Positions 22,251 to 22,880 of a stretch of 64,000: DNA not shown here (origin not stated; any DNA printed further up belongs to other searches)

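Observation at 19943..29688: Envelope locus built around T4SS-pilin-like hairpin modules: two triple-module paralogs, a pilin-PKD giant, a PKD membrane protein and a micro-ORF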

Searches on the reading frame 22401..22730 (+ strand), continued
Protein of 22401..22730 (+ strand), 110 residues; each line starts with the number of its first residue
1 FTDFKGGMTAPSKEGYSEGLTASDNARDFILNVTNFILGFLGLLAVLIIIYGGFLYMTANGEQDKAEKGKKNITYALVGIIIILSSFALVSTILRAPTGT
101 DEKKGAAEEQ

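Call 86: search_solved_structures(query=A2, max_evalue=10, show_alignments=3)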
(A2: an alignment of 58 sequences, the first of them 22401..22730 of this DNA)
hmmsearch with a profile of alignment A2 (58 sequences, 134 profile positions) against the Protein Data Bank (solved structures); distinct sequences matched with E-value up to 10: 3.
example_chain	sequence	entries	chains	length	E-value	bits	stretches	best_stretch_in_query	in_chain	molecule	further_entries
4tl3_A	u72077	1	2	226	5.9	10.2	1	74-107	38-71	Anabaena sensory rhodopsin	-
1xio_A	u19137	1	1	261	6.9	9.9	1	74-107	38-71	ANABAENA SENSORY RHODOPSIN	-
2m3g_A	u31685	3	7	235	7.1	9.9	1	74-107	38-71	Anabaena Sensory Rhodopsin | Bacteriorhodopsin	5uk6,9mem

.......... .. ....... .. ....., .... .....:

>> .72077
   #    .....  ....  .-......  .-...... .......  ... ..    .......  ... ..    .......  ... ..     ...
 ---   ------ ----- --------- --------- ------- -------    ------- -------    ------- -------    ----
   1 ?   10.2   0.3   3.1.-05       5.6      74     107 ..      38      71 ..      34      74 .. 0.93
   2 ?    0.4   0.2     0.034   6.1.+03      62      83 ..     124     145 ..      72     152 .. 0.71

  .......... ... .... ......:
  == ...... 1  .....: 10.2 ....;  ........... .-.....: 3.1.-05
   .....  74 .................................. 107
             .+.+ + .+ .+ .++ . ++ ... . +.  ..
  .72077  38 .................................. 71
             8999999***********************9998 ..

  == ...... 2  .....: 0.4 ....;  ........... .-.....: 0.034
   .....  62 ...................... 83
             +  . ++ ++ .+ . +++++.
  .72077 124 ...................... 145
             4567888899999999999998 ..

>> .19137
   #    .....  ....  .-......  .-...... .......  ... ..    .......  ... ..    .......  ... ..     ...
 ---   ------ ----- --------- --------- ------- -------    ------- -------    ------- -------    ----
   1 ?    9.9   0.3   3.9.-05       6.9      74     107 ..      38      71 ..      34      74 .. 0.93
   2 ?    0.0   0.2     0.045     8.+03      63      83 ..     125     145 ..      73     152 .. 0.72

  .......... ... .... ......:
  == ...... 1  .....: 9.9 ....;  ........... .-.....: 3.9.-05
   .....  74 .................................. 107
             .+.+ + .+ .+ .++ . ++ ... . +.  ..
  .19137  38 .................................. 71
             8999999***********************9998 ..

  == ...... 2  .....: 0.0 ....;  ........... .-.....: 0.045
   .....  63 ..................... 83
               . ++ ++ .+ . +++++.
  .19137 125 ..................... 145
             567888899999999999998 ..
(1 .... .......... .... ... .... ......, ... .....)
